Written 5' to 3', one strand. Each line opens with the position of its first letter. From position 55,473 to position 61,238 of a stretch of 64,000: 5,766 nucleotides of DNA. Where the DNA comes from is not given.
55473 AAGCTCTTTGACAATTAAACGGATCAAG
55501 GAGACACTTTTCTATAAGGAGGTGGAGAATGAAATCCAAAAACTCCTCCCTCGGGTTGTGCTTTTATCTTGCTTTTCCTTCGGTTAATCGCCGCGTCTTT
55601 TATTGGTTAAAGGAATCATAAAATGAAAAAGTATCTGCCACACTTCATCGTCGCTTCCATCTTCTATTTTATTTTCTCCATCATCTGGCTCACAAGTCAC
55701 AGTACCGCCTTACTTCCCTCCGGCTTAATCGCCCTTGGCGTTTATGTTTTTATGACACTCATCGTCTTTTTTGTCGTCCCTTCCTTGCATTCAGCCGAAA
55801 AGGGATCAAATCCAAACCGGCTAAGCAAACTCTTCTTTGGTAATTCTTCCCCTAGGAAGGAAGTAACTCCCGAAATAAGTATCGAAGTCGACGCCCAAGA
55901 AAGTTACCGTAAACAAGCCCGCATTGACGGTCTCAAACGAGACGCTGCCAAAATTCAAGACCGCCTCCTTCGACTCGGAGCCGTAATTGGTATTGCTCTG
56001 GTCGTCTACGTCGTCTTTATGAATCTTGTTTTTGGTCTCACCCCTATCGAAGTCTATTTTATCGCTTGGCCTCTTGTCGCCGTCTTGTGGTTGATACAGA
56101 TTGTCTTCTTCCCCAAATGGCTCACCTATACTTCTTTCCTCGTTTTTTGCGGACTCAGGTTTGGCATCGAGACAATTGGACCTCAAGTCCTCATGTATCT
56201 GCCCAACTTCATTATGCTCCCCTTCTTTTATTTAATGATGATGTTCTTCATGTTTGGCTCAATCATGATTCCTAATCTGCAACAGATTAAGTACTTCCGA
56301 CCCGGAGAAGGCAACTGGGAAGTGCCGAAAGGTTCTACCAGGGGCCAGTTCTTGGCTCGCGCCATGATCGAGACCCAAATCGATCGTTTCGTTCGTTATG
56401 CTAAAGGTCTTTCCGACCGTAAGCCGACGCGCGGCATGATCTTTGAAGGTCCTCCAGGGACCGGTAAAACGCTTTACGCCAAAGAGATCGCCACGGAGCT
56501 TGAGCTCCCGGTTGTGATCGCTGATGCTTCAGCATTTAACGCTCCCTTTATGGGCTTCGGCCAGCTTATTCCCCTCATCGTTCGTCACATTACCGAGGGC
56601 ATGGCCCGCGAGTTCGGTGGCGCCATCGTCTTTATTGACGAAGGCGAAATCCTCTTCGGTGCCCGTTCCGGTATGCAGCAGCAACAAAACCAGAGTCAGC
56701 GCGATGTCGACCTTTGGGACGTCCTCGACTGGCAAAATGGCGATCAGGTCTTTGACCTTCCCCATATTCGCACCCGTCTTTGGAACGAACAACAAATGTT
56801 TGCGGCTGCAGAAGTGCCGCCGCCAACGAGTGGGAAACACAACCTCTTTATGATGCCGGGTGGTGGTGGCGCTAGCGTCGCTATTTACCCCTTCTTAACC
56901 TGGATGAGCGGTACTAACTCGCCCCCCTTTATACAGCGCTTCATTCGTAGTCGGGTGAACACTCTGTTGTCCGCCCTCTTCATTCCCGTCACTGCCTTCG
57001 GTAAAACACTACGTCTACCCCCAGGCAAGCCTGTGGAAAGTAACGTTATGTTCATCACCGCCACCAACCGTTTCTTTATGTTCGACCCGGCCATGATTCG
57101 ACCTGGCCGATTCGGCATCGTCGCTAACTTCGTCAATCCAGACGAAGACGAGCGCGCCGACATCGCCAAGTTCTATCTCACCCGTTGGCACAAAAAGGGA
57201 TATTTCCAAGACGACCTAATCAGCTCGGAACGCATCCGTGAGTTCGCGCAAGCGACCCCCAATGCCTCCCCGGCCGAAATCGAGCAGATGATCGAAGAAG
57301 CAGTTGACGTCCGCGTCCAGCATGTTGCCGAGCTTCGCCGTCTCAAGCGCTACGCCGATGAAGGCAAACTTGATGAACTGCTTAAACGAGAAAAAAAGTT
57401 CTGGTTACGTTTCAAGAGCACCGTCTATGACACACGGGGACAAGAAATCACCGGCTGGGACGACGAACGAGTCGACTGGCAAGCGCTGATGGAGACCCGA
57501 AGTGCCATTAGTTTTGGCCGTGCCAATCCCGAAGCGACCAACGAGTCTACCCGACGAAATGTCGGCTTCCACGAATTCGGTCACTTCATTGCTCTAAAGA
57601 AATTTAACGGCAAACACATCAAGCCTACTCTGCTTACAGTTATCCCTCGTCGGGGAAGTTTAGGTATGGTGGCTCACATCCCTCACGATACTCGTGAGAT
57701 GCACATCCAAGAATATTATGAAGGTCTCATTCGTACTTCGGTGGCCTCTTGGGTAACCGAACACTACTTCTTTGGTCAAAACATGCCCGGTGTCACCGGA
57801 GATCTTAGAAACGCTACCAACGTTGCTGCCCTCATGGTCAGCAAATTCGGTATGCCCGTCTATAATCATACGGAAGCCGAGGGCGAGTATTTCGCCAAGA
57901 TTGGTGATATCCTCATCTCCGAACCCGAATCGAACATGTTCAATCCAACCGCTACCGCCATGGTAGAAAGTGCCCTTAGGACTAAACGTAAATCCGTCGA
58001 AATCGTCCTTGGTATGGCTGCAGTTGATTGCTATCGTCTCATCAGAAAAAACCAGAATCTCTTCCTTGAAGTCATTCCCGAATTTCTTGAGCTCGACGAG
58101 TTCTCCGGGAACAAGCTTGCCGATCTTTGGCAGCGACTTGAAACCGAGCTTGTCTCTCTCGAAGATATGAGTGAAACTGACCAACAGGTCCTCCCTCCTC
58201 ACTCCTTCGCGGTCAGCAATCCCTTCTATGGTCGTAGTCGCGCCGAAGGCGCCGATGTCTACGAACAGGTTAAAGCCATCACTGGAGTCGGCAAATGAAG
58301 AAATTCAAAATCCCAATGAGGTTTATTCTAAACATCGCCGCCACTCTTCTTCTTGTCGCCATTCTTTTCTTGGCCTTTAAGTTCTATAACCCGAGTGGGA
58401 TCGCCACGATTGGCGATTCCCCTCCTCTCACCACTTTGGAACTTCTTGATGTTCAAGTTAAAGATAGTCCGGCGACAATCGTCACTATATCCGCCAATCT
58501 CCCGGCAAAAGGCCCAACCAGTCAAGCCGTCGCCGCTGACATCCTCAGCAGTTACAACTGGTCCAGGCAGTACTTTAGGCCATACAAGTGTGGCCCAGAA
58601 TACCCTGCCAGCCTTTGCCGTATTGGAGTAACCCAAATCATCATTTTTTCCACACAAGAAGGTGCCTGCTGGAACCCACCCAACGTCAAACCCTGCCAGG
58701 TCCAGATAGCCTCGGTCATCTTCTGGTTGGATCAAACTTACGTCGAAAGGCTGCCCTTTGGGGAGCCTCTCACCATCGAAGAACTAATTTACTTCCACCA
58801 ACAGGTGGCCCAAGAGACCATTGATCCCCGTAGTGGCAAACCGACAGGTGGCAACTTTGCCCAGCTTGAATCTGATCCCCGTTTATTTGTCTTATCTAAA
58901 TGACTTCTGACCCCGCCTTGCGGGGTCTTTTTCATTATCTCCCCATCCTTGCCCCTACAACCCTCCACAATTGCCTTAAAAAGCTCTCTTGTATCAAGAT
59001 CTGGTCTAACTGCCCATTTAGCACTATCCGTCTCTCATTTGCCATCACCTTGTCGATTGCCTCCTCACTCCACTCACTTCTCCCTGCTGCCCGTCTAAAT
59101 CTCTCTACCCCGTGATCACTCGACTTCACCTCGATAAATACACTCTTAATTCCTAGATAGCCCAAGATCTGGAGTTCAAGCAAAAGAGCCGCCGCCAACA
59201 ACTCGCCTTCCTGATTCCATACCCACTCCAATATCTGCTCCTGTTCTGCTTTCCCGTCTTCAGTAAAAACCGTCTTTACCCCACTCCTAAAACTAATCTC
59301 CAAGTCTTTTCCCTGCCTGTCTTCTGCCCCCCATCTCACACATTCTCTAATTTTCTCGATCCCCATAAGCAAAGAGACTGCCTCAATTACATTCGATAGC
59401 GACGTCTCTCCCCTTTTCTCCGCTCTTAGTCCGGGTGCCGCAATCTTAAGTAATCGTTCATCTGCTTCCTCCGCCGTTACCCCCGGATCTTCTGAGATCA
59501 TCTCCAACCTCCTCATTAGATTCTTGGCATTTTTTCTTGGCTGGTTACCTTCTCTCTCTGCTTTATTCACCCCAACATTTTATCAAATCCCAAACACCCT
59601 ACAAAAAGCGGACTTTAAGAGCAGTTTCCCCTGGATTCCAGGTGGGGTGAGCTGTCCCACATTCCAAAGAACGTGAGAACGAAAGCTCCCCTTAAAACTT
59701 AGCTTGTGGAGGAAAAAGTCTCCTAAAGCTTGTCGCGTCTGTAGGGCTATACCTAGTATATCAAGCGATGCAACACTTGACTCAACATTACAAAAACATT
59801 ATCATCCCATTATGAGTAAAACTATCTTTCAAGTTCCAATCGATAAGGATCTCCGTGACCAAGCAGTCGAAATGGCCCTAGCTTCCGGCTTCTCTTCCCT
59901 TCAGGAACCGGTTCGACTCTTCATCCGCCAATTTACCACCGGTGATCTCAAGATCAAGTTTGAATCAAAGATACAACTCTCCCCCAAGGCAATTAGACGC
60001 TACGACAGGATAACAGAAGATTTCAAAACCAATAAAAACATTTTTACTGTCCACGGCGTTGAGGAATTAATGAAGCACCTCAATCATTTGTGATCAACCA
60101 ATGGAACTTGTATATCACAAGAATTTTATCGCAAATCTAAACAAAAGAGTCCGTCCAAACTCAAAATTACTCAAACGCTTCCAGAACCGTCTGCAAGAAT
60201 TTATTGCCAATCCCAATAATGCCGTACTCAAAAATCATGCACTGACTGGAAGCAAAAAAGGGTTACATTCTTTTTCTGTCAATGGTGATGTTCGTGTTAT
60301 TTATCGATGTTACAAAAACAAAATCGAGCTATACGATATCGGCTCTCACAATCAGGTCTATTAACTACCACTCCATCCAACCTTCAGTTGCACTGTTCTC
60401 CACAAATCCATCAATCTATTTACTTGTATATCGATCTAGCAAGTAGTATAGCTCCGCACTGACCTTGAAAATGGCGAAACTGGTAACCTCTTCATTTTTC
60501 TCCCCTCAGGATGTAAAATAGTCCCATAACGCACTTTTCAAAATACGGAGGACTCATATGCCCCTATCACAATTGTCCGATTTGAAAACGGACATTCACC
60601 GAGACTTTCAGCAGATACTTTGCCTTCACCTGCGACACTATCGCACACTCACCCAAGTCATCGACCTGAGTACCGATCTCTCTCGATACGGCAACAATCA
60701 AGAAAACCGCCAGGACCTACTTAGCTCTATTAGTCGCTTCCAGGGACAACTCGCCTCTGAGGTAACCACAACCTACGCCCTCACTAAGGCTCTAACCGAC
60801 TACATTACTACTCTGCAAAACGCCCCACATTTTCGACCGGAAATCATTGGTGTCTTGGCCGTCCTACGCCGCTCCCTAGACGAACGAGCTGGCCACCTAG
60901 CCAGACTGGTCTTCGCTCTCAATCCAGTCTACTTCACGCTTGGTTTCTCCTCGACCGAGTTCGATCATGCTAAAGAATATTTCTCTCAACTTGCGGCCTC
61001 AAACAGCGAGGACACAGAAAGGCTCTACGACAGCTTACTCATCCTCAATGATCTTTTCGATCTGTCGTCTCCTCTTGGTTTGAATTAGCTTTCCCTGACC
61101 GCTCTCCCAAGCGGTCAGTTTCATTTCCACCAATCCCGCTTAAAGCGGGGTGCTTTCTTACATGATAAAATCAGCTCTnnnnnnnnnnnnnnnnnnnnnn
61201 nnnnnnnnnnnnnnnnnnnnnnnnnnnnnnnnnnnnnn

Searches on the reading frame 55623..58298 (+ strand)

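Call 53: search_protein_families(library=pfam, proteins=[window:55623-58298:+], max_evalue=0.01)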
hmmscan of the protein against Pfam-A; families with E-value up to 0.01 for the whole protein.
window:55623-58298:+ (891 aa): 2 families
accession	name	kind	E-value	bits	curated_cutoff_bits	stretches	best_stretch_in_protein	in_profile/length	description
PF00004.35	AAA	-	3.4e-16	60.3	21.2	2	272-369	1-93/131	ATPase family associated with various cellular activities (AAA)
PF01434.24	Peptidase_M41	-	4.3e-15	56.5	29.9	1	640-745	4-108/191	Peptidase family M41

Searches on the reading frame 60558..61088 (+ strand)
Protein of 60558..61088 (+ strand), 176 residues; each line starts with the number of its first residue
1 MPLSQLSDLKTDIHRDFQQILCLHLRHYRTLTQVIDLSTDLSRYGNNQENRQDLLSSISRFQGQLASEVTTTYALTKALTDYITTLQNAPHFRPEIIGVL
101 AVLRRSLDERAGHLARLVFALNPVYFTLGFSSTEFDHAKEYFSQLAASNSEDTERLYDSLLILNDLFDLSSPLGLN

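Call 53: search_protein_families(library=pfam, proteins=[window:60558-61088:+], max_evalue=0.01)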
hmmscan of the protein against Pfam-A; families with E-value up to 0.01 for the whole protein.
window:60558-61088:+ (176 aa): 1 family
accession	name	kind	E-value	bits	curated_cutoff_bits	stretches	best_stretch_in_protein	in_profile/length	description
PF18497.6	RNase_3_N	-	0.0092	16.4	26.8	0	30-77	19-70/95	Ribonuclease III N-terminal domain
